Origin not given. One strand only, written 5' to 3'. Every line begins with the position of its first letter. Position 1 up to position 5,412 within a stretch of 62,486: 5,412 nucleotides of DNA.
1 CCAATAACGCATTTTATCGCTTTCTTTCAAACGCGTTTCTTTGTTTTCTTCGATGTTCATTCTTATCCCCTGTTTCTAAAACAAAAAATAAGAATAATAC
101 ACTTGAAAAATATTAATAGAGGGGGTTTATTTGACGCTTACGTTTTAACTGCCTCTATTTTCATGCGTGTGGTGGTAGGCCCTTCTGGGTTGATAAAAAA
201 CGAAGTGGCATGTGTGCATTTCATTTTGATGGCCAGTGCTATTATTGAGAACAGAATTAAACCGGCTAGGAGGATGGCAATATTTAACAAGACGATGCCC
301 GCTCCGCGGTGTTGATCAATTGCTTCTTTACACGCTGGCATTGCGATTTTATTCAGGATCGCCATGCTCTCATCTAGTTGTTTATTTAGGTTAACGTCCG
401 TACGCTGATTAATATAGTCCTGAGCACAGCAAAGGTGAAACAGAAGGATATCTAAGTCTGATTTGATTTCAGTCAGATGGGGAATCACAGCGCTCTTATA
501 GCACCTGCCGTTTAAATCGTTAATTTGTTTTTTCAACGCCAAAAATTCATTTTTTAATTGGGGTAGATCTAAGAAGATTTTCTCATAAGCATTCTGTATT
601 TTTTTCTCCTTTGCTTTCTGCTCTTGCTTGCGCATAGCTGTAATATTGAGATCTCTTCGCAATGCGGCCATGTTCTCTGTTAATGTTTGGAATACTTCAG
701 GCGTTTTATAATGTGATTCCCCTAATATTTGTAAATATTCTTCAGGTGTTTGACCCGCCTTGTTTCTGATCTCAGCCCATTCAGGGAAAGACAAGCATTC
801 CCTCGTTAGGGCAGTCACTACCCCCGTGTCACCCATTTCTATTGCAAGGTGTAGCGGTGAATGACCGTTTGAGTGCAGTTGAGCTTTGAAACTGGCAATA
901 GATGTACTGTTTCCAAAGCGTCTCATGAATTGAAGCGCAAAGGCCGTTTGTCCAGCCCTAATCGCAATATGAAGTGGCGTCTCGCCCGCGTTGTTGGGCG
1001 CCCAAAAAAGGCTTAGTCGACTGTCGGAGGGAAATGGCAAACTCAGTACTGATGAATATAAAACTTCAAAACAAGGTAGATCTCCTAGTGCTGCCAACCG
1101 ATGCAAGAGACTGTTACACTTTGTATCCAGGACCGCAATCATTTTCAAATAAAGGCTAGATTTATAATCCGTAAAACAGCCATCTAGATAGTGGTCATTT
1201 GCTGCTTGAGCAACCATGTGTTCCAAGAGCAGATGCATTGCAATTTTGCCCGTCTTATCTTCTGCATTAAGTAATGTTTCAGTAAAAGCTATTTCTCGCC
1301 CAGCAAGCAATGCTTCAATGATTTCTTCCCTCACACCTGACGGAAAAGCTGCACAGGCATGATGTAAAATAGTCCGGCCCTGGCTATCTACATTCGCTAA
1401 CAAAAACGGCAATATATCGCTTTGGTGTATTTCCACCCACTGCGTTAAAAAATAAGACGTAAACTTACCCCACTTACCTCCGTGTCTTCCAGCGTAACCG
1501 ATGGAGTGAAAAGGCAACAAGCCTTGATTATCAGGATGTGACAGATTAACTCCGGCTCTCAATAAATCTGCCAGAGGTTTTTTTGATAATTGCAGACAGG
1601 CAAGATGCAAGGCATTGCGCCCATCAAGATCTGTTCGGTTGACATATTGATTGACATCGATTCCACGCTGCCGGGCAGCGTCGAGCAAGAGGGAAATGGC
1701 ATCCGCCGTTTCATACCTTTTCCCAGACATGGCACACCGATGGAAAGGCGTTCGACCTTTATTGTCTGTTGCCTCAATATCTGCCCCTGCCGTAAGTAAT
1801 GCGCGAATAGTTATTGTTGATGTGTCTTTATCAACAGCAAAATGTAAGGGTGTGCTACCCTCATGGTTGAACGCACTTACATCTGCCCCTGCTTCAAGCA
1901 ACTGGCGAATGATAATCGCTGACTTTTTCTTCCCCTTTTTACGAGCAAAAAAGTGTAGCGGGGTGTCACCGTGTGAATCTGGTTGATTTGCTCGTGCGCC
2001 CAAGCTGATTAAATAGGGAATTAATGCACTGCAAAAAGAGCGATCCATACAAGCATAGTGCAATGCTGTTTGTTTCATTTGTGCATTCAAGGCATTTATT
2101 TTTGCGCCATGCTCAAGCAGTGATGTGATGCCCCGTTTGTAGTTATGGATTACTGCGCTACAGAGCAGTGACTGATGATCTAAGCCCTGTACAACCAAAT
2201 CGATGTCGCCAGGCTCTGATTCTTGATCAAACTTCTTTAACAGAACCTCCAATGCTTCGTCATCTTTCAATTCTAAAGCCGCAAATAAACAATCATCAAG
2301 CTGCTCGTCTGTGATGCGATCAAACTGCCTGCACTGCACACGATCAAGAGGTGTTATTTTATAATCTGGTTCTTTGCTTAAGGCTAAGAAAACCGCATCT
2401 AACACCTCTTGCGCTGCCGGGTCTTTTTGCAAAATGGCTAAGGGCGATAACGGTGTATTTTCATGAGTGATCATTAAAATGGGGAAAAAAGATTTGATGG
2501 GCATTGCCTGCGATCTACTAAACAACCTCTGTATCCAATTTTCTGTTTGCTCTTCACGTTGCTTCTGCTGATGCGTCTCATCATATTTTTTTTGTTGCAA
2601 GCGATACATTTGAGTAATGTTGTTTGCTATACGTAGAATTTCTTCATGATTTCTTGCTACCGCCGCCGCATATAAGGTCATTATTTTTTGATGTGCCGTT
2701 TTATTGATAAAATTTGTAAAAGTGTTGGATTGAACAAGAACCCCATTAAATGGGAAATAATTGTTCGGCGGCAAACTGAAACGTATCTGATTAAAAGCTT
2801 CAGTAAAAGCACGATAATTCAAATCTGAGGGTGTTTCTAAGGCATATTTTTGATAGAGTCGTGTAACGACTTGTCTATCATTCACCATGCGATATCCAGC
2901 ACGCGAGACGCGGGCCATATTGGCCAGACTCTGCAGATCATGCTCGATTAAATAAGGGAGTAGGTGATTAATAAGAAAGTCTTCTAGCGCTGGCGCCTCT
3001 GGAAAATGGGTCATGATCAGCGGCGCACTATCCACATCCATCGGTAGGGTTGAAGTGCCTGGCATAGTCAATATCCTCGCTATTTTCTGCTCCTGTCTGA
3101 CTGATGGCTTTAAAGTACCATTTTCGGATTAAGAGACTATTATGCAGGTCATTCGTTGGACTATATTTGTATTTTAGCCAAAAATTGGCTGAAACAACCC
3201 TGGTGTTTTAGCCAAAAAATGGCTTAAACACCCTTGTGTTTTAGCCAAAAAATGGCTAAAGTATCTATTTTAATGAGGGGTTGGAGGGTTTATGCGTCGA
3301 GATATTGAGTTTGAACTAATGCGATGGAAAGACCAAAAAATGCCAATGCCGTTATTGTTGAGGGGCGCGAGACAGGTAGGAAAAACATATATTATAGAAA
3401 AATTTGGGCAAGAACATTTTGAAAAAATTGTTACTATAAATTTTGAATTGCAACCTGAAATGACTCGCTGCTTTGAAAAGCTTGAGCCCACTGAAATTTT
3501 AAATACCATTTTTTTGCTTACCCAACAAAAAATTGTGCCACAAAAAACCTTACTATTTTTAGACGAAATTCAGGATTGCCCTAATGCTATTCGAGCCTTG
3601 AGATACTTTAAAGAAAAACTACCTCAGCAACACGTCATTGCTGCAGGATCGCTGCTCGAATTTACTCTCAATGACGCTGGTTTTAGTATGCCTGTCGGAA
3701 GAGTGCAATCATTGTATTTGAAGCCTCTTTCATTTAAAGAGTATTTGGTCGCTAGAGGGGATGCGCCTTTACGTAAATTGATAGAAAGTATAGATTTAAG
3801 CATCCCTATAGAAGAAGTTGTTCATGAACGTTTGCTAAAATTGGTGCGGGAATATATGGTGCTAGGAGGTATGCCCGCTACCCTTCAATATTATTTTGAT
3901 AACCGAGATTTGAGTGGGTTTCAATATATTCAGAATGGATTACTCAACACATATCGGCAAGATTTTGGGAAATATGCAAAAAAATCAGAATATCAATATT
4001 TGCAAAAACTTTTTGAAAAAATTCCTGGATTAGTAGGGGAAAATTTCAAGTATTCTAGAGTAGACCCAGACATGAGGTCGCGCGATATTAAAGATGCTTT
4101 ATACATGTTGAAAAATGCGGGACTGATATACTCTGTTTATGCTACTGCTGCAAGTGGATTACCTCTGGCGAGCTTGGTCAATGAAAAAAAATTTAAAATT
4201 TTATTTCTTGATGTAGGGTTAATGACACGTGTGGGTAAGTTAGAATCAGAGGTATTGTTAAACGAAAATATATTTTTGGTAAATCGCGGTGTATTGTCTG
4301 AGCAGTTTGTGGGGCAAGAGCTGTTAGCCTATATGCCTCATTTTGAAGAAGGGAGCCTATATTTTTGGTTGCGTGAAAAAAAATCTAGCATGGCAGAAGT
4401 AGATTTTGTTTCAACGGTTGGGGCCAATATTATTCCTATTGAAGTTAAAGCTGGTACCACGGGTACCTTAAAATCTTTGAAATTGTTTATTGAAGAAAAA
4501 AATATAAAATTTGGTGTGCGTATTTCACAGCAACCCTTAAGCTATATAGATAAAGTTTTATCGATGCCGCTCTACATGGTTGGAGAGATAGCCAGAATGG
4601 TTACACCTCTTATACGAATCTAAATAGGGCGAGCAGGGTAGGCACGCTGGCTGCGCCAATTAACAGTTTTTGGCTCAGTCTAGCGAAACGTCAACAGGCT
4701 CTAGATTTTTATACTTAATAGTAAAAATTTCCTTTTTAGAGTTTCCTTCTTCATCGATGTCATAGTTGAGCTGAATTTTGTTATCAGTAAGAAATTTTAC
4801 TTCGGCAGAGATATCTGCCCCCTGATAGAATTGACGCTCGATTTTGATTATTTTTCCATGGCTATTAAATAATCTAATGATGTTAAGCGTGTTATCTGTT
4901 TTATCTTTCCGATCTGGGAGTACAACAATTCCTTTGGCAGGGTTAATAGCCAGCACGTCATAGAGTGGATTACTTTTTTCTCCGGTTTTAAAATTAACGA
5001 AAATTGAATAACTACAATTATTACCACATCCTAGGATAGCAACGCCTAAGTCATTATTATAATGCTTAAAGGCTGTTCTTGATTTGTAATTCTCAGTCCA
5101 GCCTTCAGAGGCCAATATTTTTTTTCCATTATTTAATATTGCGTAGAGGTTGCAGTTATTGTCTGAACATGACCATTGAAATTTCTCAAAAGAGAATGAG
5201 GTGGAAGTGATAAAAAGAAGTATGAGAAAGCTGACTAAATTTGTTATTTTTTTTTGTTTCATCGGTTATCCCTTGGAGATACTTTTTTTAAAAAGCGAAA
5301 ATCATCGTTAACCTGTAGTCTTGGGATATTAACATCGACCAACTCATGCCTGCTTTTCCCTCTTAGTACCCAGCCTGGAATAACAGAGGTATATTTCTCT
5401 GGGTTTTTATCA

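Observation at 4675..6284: Orphan 'evolved Hcp': Hcp tube domain fused to a SleB-type cell-wall hydrolase, coupled to a signal-peptide protein, in a Dot/Icm organism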

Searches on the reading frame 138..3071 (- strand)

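Call 3: search_protein_families(library=pfam, proteins=[window:138-3071:-], max_evalue=1)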
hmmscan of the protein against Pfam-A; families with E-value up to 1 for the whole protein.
window:138-3071:- (977 aa): 6 families
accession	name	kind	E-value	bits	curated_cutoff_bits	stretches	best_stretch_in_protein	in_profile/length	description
PF12796.13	Ank_2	-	5.4e-36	123.5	27.3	5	350-436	12-90/90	Ankyrin repeats (3 copies)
PF00023.36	Ank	-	7.2e-28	95.5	21.1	4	405-437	2-33/33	Ankyrin repeat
PF13637.12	Ank_4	-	9e-28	96.2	22.7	5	421-455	12-45/50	Ankyrin repeats (many copies)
PF13606.12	Ank_3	-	1.5e-24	83.4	22.3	2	334-362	3-29/30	Ankyrin repeat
PF13857.12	Ank_5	-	1.6e-17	63.9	27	2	391-444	1-54/56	Ankyrin repeats (many copies)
PF13559.11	DUF4129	-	0.1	13.1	24.8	0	768-799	14-44/69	Domain of unknown function (DUF4129)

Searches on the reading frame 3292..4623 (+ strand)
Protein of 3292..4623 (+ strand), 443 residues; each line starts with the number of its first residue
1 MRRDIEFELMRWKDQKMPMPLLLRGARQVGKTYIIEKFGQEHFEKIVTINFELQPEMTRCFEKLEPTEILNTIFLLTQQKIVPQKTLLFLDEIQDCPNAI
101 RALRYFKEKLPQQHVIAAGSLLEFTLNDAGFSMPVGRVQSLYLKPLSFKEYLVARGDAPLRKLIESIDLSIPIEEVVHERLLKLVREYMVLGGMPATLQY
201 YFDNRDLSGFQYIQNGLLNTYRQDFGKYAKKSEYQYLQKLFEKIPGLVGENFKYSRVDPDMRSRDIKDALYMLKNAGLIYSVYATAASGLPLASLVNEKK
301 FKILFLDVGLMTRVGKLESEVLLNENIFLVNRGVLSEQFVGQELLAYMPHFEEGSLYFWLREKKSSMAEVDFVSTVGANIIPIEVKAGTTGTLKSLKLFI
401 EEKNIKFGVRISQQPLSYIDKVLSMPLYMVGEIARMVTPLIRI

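Call 3: search_protein_families(library=pfam, proteins=[window:3292-4623:+], max_evalue=1)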
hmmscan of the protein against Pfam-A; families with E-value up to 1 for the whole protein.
window:3292-4623:+ (443 aa): 3 families
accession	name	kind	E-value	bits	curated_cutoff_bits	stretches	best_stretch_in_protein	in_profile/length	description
PF13635.12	DUF4143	-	2.5e-27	96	28.1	1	223-388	2-160/160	Domain of unknown function (DUF4143)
PF13173.12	AAA_14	-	1.7e-25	89.9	27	1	20-152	4-129/129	AAA domain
PF05621.17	TniB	-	0.039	13.8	22.4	1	9-42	26-59/189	Bacterial TniB protein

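Call 81: search_protein_families(library=phrogs, proteins=[window:3292-4623:+], max_evalue=0.01)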
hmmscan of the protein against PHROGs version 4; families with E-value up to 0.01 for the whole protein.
window:3292-4623:+ (443 aa): 0 families

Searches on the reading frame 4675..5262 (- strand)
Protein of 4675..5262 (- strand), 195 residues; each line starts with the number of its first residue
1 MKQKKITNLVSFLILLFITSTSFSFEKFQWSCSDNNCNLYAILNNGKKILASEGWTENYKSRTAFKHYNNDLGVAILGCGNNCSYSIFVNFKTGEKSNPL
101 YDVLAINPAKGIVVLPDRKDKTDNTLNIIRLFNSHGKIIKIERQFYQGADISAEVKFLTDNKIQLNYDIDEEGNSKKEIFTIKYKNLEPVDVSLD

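Call 3: search_protein_families(library=pfam, proteins=[window:4675-5262:-], max_evalue=1)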
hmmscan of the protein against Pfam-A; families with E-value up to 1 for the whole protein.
window:4675-5262:- (195 aa): 4 families
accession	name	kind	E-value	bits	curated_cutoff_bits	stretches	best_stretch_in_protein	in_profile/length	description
PF04358.19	DsrC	-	0.037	14.9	24.9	1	129-179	35-82/107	DsrC like protein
PF18962.6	Por_Secre_tail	-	0.047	14.4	27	1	107-144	4-40/75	Secretion system C-terminal sorting domain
PF11123.14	DNA_Packaging_2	-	0.086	13.4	27.5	1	148-171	29-50/79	DNA packaging protein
PF12132.13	DUF3587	-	0.12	12.3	25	1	127-190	37-100/201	Protein of unknown function (DUF3587)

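Call 4: search_protein_families(library=ncbifam, proteins=[window:4675-5262:-], max_evalue=1)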
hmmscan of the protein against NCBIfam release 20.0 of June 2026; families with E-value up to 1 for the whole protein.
window:4675-5262:- (195 aa): 1 family
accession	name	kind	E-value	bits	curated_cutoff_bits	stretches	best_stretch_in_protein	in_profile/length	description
TIGR03342.1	dsrC_tusE_dsvC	subfamily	0.044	14.1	53.5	1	128-161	35-68/108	TusE/DsrC/DsvC family sulfur relay protein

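Call 7: find_homologous_proteins(query=window:4675-5262:-, max_evalue=0.001)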
Query window:4675-5262:- (195 aa): 2 proteins with E <= 0.001 among 89 candidates.
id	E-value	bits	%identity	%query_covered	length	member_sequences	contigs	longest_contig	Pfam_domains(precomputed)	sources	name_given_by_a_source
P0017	7.2e-125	432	100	100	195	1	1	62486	-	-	-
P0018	4.8e-56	207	54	86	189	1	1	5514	-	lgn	-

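Call 81: search_protein_families(library=phrogs, proteins=[window:4675-5262:-], max_evalue=0.01)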
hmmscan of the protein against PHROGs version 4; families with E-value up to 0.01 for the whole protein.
window:4675-5262:- (195 aa): 2 families
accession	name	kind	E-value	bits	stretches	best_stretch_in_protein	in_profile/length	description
phrog_27594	-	unknown function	0.00027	22.3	1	53-130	13-87/102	-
phrog_11624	-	unknown function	0.0071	17.7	0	117-191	3-72/85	-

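Call 89: search_solved_structures(query=A5, max_evalue=10, show_alignments=1)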
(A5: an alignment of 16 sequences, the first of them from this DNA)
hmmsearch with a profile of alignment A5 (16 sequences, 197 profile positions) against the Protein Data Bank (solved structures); distinct sequences matched with E-value up to 10: 2.
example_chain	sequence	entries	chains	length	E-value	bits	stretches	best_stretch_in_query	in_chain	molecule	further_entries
8xwg_A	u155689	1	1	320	0.12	14.9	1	135-181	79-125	Outer Surface Protein A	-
1hp1_A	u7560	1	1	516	0.57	12.8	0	96-148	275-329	5'-NUCLEOTIDASE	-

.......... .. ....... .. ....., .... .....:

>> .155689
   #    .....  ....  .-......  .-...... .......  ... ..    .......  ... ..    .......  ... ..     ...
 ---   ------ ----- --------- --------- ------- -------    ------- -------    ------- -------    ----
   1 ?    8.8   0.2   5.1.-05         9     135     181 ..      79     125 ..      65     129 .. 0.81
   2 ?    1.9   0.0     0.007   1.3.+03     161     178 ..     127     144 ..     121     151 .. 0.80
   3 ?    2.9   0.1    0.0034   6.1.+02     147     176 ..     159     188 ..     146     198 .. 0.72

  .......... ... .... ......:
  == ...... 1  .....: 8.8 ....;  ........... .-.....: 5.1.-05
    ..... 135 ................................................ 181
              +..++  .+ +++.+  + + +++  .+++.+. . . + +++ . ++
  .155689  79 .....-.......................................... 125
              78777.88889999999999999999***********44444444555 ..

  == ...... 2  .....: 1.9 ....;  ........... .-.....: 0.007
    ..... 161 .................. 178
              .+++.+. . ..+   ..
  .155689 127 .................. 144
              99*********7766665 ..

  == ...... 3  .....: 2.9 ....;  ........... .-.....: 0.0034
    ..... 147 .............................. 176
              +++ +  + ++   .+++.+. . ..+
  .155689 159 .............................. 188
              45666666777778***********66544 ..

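Call 90: search_protein_families(library=pfam, alignment_id=A5, max_evalue=0.01)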
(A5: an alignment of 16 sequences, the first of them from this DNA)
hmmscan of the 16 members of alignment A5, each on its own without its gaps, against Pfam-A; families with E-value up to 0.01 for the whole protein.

A. member 1, seq(195 aa): 0 families

B. families by the number of members that match (of 16 scanned): 1 family
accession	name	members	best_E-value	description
PF14903.11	WG_beta_rep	1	0.0036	WG containing repeat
